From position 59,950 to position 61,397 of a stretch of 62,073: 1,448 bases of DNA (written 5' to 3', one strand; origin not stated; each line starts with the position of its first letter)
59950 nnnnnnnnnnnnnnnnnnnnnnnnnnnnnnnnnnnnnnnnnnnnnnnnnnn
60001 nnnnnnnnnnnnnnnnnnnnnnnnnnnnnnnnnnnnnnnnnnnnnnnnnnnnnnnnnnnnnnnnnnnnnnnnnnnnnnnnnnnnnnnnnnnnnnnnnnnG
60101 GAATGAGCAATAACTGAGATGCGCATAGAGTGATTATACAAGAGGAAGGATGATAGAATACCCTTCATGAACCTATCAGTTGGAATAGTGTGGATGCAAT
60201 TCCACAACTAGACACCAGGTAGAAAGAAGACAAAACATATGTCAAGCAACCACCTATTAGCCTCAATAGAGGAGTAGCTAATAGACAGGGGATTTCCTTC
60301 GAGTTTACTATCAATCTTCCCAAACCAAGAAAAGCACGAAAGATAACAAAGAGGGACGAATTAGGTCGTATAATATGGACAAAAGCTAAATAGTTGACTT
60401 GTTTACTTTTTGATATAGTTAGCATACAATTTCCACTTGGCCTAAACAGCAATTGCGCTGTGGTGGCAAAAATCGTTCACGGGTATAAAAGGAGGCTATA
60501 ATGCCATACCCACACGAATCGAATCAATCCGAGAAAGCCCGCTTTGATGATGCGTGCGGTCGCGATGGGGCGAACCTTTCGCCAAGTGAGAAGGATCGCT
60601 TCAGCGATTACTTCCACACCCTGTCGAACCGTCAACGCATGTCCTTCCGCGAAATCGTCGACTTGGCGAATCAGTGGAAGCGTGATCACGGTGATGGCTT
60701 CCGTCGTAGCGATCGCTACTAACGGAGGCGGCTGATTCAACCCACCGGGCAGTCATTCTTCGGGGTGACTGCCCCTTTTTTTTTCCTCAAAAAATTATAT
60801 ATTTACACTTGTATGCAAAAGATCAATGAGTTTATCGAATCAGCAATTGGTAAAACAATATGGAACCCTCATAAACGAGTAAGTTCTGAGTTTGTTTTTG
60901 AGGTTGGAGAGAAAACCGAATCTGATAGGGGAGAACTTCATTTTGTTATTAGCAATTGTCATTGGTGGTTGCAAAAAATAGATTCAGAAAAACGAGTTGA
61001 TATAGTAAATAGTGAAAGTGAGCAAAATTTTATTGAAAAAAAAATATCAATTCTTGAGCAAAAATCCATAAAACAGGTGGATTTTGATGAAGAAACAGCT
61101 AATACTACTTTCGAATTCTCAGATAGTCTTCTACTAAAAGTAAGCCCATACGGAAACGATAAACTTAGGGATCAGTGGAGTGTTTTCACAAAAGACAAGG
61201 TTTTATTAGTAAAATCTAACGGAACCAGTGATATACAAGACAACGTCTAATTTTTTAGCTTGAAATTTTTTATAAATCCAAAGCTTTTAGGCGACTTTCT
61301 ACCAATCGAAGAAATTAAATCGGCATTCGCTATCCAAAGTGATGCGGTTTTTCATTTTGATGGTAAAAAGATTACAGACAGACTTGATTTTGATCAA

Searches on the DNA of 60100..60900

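Call 41: search_rna_families(source=window, start=60100, end=60900, threshold=evalue, max_evalue=1)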
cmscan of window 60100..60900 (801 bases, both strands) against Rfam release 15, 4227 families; matches with E-value up to 1: 1.
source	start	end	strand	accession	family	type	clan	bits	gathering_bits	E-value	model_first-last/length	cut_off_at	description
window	60258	60325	-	RF01626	ceN30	Gene; snRNA; snoRNA; CD-box;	-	18.1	65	0.65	1-73/73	no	Caenorhabditis snoRNA ceN30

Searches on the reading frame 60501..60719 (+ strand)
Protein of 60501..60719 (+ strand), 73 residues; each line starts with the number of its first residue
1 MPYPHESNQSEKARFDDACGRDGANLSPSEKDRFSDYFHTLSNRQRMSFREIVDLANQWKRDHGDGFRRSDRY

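Call 58: search_protein_families(library=pfam, proteins=[window:60501-60719:+], max_evalue=0.1)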
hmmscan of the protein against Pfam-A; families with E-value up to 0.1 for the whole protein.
window:60501-60719:+ (73 aa): 0 families

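Call 59: search_protein_families(library=phrogs, proteins=[window:60501-60719:+], max_evalue=0.1)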
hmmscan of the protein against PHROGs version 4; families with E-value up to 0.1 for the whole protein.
window:60501-60719:+ (73 aa): 0 families

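Call 60: search_protein_families(library=padloc, proteins=[window:60501-60719:+], max_evalue=0.1)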
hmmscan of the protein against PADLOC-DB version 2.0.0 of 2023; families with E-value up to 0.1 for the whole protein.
window:60501-60719:+ (73 aa): 0 families

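Call 76: find_homologous_proteins(query=window:60501-60719:+, max_evalue=0.01)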
Query window:60501-60719:+ (73 aa): 3 proteins with E <= 0.01 among 3 candidates.
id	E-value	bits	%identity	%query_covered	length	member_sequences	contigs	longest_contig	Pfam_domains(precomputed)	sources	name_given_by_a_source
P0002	2.0e-36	141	89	99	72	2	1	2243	-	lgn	-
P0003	1.4e-29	119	78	99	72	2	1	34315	-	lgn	-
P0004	9.9e-25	104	69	99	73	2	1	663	-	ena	-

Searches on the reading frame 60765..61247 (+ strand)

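Call 58: search_protein_families(library=pfam, proteins=[window:60765-61247:+], max_evalue=0.1)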
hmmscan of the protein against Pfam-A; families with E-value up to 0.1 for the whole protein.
window:60765-61247:+ (161 aa): 1 family
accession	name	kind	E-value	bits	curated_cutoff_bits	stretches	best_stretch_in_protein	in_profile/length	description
PF11529.14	AvrL567-A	-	0.012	16.3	27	1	26-128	29-125/127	Melampsora lini avirulence protein AvrL567-A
